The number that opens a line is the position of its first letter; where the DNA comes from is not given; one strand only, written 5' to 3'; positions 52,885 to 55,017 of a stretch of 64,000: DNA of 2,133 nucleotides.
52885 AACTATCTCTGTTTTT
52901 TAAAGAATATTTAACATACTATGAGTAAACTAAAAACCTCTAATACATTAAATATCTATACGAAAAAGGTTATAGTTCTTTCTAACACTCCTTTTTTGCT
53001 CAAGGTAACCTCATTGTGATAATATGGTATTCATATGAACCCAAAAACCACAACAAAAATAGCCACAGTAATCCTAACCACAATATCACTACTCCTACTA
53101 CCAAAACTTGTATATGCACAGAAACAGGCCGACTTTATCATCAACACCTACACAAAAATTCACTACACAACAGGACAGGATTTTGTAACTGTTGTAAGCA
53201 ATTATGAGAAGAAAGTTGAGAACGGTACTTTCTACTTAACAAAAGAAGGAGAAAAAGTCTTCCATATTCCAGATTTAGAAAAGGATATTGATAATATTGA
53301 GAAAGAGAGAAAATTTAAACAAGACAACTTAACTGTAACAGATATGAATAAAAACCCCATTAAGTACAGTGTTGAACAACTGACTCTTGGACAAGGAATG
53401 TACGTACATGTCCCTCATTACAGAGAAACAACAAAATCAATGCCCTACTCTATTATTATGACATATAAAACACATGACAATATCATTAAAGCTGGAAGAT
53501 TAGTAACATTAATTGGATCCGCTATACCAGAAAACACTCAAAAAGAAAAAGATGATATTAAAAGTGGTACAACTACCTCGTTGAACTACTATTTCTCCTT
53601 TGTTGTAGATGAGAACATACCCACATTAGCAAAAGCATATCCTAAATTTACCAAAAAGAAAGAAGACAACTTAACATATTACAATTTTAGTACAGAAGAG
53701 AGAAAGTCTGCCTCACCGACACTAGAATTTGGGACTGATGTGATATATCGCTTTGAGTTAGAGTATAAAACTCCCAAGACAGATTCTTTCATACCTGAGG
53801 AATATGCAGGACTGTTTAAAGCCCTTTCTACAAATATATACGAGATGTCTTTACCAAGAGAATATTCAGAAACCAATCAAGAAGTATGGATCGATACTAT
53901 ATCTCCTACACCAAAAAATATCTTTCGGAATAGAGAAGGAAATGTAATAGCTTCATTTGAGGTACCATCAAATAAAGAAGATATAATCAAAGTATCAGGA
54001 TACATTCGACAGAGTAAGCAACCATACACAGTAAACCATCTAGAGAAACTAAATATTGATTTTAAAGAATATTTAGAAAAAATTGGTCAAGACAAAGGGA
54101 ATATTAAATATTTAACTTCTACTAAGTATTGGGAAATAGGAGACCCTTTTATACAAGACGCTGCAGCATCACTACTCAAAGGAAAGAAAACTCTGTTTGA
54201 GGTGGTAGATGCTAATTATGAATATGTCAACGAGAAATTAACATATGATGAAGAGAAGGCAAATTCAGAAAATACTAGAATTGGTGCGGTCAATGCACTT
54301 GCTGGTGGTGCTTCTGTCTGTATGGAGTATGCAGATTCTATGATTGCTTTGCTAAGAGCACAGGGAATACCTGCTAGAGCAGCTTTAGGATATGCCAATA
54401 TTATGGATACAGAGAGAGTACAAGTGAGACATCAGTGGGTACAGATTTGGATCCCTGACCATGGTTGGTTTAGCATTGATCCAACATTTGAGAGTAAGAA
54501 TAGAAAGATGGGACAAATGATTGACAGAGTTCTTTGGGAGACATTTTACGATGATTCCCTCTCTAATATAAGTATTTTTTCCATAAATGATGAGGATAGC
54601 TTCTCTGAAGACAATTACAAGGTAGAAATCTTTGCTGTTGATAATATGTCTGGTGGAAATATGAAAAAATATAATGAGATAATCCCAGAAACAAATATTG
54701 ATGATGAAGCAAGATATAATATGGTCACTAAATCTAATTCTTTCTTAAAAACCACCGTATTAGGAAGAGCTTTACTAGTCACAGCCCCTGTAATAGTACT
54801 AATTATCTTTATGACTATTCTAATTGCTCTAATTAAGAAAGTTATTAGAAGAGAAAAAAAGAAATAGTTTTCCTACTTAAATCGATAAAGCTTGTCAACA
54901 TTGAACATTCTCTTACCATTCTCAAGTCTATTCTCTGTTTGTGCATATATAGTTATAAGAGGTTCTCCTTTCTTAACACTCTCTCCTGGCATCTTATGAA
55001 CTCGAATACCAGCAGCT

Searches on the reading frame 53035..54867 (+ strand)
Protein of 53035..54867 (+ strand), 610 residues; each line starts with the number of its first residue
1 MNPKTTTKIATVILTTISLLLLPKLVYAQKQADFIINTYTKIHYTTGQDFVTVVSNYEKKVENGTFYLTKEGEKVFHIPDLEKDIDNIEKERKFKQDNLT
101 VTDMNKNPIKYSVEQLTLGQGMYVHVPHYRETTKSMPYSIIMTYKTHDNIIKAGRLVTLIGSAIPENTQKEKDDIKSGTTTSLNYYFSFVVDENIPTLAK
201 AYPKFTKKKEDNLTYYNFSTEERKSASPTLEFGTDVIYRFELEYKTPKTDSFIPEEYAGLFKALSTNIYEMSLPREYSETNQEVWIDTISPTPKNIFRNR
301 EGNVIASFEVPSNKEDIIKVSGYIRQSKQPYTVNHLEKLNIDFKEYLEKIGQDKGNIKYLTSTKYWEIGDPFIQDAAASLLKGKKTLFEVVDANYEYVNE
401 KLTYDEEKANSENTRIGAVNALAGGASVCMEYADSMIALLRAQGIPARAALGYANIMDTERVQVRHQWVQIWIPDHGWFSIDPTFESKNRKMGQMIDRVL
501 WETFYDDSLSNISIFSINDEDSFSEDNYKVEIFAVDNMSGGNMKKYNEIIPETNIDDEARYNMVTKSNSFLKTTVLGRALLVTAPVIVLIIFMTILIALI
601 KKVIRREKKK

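Call 3: search_protein_families(library=ncbifam, proteins=[window:53035-54867:+], max_evalue=0.001)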
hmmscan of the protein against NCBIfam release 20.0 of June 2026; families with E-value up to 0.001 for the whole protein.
window:53035-54867:+ (610 aa): 0 families

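Call 4: search_protein_families(library=pfam, proteins=[window:53035-54867:+], max_evalue=0.001)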
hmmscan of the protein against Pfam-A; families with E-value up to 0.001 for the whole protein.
window:53035-54867:+ (610 aa): 1 family
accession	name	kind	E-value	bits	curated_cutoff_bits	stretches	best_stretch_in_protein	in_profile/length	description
PF01841.26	Transglut_core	-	2.5e-20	73.2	23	1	376-483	3-108/108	Transglutaminase-like superfamily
